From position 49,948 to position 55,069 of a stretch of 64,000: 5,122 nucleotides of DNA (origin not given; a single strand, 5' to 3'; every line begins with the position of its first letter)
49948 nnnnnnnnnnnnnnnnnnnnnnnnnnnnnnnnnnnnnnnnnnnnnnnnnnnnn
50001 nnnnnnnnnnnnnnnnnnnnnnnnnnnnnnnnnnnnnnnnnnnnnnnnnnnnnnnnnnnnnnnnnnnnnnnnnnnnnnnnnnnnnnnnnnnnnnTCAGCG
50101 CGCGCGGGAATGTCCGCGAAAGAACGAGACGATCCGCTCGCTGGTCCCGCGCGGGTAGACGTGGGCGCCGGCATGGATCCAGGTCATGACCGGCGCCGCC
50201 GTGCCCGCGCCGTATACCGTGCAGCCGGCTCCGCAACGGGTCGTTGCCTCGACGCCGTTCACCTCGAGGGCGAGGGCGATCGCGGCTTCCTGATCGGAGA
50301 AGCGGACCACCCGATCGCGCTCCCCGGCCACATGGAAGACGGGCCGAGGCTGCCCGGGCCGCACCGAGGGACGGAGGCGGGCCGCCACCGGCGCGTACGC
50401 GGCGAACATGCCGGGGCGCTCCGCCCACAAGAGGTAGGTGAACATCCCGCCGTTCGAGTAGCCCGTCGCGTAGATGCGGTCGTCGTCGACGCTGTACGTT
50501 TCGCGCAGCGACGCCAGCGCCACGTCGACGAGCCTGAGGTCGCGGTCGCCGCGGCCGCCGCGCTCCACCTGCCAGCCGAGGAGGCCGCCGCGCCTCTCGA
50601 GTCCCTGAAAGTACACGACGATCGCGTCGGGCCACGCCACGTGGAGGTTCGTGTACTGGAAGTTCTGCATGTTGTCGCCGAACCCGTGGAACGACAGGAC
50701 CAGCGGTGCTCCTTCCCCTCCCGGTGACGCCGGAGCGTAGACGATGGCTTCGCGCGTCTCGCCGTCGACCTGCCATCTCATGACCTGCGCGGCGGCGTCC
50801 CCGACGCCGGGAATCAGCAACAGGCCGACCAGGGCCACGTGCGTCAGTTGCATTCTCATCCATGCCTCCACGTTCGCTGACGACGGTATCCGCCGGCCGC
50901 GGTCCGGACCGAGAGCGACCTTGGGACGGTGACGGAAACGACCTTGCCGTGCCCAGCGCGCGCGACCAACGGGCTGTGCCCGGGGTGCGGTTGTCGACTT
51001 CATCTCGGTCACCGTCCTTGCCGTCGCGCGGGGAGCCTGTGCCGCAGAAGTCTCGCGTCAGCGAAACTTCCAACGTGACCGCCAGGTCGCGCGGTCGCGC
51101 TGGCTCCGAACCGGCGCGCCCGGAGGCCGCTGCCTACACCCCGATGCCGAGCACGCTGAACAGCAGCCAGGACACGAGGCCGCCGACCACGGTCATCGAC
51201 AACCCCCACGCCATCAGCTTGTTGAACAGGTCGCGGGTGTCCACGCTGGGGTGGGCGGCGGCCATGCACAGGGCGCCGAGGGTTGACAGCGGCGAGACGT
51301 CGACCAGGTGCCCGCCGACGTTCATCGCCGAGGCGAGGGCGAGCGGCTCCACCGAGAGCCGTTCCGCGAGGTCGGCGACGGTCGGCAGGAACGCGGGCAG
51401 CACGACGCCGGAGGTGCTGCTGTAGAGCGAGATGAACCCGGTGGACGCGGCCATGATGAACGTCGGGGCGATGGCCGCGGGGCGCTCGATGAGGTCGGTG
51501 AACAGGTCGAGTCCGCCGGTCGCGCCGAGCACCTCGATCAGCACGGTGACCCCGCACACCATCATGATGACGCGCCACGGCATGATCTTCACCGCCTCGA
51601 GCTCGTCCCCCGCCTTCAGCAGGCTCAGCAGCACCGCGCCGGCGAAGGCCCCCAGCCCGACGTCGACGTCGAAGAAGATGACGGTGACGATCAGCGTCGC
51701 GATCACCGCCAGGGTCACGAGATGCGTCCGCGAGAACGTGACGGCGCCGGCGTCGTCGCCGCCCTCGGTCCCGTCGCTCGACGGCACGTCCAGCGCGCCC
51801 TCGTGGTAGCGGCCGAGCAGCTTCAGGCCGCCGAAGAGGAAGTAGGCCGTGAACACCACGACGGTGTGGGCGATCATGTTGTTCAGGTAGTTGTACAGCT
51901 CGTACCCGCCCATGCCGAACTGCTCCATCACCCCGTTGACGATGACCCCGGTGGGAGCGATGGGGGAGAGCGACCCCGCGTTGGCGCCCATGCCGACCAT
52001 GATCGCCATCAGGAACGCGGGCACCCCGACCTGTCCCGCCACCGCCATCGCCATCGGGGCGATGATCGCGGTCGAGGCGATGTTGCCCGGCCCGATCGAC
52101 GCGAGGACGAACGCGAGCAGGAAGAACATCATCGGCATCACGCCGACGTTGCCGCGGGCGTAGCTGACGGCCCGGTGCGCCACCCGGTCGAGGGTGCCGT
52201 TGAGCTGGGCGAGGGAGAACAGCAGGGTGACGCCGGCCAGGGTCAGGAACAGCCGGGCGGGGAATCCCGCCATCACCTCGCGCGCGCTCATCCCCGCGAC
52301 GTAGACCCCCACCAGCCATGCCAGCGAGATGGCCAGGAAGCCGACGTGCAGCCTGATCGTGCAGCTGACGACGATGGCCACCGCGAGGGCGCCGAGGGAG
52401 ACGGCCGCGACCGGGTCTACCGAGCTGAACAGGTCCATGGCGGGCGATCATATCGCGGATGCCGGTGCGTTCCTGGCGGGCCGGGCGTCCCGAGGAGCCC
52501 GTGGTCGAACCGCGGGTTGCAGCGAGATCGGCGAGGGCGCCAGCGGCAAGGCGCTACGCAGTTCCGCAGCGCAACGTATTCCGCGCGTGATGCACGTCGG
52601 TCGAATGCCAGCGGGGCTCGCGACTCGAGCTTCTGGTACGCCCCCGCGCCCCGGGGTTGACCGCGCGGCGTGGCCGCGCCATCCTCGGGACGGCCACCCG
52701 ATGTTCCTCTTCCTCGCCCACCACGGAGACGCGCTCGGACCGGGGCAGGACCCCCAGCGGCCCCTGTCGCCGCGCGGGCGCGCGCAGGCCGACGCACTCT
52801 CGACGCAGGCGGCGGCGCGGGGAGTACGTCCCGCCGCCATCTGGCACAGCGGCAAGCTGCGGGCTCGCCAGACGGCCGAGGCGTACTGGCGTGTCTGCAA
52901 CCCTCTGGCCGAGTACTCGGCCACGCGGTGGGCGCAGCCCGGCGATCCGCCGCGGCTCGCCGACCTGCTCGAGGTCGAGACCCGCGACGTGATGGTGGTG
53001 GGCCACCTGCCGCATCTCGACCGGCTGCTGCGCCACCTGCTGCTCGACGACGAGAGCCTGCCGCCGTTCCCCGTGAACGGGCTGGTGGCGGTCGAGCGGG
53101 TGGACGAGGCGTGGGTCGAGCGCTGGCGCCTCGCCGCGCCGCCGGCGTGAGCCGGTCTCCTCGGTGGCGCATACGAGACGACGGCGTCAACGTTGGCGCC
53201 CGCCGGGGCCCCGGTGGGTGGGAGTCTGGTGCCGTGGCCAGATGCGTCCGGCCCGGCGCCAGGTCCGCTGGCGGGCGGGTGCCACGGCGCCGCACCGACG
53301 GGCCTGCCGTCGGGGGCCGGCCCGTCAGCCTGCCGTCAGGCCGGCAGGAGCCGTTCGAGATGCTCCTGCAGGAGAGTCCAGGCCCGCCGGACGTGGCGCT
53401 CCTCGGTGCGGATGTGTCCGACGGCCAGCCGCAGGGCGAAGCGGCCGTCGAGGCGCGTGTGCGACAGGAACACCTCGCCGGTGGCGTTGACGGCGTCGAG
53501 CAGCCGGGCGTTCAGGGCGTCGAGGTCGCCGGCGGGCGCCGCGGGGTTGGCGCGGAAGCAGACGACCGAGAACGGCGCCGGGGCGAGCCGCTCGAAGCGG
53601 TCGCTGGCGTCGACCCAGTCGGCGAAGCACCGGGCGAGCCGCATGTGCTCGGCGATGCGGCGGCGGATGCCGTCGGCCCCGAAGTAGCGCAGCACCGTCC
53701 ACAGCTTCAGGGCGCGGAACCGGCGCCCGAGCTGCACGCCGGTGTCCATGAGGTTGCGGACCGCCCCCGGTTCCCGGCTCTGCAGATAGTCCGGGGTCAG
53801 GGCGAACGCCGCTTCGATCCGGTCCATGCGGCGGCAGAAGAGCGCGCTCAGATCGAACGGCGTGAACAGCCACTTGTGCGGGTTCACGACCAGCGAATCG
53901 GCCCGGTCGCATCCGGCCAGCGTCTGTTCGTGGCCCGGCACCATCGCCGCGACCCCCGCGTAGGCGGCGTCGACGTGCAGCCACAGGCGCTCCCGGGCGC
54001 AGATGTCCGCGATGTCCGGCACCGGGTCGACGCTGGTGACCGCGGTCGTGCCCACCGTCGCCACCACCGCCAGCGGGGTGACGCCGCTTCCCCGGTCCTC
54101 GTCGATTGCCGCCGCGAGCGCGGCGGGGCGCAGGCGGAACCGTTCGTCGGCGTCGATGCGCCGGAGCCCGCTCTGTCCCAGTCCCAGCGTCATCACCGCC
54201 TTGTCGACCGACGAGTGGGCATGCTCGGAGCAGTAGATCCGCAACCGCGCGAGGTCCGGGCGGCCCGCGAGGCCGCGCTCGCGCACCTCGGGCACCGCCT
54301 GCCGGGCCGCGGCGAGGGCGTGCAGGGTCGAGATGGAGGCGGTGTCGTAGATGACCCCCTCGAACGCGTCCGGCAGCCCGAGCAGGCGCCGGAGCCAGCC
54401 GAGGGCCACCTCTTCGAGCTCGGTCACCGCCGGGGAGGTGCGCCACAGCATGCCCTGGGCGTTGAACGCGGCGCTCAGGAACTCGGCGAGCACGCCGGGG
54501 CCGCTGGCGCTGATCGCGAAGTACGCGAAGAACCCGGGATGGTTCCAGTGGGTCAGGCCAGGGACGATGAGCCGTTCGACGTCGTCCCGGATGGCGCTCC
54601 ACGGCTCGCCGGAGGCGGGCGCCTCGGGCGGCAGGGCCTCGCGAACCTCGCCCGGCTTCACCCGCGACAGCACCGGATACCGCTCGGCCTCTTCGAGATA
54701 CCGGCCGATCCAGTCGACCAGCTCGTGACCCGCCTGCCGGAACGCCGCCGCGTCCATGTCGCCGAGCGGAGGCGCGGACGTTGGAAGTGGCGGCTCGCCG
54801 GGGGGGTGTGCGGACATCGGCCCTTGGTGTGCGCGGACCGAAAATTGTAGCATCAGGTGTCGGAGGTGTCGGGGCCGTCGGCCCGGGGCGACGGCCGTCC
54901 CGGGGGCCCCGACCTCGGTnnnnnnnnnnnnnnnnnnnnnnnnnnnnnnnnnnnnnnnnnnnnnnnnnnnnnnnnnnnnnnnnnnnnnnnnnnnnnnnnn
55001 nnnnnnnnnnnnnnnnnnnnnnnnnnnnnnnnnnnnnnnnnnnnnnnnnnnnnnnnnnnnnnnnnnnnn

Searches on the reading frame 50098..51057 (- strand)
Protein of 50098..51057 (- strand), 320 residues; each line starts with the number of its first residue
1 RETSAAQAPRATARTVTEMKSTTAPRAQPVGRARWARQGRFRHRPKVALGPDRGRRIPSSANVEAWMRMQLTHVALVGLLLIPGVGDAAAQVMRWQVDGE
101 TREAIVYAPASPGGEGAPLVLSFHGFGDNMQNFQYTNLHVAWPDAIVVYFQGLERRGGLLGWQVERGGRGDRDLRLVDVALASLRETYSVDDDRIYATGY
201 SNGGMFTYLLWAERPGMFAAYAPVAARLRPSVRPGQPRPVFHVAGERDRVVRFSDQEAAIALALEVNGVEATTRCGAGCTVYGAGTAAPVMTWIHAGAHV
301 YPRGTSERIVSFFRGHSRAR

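Call 32: search_protein_families(library=pfam, proteins=[window:50098-51057:-], max_evalue=0.001)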
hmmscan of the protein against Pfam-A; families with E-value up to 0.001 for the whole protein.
window:50098-51057:- (320 aa): 1 family
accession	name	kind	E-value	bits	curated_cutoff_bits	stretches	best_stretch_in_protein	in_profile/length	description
PF00326.27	Peptidase_S9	-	4.8e-05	23.4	22.6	1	181-225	52-96/213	Prolyl oligopeptidase family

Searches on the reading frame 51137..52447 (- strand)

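Call 32: search_protein_families(library=pfam, proteins=[window:51137-52447:-], max_evalue=0.001)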
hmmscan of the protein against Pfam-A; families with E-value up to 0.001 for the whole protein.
window:51137-52447:- (437 aa): 2 families
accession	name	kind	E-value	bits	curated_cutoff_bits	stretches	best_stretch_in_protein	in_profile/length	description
PF07158.17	MatC_N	-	1.3e-35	123.1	23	1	16-159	6-149/149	Dicarboxylate carrier protein MatC N-terminus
PF03600.22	CitMHS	-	1.3e-22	80.9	31.9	1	26-375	4-335/336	Citrate transporter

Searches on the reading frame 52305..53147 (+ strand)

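Call 32: search_protein_families(library=pfam, proteins=[window:52305-53147:+], max_evalue=0.001)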
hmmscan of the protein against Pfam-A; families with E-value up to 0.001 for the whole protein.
window:52305-53147:+ (281 aa): 1 family
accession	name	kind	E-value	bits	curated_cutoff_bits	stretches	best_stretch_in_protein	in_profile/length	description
PF00300.27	His_Phos_1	-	2.5e-06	27.7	21.7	1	150-194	21-63/194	Histidine phosphatase superfamily (branch 1)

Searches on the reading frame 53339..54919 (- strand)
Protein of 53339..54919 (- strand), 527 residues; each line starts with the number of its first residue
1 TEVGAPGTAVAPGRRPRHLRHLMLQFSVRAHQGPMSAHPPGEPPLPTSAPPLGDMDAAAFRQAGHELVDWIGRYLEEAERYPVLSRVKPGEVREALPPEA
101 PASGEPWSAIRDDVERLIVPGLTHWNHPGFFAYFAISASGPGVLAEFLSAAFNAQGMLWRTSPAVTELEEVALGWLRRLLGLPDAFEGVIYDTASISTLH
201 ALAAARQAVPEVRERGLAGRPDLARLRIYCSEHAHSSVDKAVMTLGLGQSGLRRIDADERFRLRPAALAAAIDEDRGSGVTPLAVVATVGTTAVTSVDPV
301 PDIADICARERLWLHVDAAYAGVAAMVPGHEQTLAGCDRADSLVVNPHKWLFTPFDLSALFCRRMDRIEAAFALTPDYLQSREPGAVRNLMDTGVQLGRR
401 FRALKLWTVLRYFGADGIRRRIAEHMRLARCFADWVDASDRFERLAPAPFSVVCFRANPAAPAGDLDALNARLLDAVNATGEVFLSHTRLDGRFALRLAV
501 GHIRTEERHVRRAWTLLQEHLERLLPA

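Call 32: search_protein_families(library=pfam, proteins=[window:53339-54919:-], max_evalue=0.001)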
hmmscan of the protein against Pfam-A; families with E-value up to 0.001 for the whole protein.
window:53339-54919:- (527 aa): 3 families
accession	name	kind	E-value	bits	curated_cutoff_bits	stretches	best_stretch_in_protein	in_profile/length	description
PF00282.25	Pyridoxal_deC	-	9.7e-97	324.5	27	1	89-457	1-374/375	Pyridoxal-dependent decarboxylase conserved domain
PF01212.27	Beta_elim_lyase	-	5.9e-05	23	27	1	228-364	74-213/288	Beta-eliminating lyase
PF05889.19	SepSecS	-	0.00028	20.2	21.1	1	225-354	102-228/389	O-phosphoseryl-tRNA(Sec) selenium transferase, SepSecS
